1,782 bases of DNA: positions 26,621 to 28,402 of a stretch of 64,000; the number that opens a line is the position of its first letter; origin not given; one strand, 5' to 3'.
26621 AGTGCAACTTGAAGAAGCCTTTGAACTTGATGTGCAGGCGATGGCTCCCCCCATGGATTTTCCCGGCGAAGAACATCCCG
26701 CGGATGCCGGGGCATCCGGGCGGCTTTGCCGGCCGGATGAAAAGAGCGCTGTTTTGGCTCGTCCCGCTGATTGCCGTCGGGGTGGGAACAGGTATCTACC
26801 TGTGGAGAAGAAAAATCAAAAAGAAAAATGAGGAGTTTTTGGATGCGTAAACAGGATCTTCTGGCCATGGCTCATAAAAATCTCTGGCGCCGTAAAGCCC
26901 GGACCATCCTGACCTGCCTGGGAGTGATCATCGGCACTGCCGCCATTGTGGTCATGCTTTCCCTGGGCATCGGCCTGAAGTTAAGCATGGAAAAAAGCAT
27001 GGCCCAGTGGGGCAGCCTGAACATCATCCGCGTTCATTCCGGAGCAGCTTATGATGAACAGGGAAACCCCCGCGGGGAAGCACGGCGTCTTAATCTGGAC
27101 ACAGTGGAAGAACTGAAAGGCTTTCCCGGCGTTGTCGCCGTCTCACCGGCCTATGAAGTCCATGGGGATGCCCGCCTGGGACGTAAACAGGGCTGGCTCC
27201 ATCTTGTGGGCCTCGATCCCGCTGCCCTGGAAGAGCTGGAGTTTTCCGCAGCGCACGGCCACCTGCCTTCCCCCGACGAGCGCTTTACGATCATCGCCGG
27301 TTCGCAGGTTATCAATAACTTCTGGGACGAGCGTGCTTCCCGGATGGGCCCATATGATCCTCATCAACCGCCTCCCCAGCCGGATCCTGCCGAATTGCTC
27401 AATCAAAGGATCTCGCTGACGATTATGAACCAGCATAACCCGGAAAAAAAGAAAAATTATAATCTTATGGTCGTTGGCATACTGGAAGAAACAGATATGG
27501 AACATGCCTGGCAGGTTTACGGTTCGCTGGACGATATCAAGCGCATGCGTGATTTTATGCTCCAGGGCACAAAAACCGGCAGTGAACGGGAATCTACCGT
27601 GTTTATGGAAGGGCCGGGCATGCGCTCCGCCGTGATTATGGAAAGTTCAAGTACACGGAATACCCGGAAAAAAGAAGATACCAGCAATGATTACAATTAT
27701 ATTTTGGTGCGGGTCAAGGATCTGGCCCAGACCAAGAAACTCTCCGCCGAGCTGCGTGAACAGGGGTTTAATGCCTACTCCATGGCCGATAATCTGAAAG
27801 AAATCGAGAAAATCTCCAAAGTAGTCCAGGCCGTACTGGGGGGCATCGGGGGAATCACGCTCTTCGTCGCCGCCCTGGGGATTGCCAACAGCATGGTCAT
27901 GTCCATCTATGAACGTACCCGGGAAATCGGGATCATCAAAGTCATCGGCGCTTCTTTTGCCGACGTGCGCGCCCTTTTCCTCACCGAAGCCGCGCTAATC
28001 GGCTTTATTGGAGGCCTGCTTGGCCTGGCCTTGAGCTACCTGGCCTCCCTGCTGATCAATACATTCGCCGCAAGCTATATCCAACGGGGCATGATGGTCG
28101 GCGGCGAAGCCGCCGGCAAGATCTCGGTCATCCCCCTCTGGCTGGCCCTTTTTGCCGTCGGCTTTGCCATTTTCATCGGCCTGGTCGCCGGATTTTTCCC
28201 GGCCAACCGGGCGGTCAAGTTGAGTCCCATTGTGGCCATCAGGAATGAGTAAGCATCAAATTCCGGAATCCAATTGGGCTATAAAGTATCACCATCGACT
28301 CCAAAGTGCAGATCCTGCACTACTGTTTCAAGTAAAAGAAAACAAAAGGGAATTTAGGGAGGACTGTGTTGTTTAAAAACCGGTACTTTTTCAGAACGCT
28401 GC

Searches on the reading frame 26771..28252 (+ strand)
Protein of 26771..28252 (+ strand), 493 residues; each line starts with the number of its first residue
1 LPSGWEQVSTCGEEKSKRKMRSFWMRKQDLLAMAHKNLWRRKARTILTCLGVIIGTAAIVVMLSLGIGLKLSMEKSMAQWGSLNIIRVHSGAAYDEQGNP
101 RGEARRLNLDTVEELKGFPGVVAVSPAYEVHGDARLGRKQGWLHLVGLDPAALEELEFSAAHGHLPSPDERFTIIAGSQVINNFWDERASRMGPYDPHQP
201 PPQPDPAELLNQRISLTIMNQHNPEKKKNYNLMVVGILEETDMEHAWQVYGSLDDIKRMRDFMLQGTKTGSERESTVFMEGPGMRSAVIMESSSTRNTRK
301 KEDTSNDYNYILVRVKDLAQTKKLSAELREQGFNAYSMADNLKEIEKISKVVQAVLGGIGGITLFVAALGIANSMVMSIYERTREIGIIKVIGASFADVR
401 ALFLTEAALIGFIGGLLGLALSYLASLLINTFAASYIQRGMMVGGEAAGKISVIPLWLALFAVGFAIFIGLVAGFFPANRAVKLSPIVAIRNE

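Call 8: search_protein_families(library=pfam, proteins=[window:26771-28252:+], max_evalue=0.001)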
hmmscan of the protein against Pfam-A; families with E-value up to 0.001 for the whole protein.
window:26771-28252:+ (493 aa): 2 families
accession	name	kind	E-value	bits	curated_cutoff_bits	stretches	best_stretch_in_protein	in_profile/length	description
PF02687.27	FtsX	-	4.4e-20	72.4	25.5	1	359-486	3-120/120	FtsX-like permease C-terminal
PF12704.14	MacB_PCD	-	4e-16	60.4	27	1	45-330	1-206/207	MacB-like periplasmic core domain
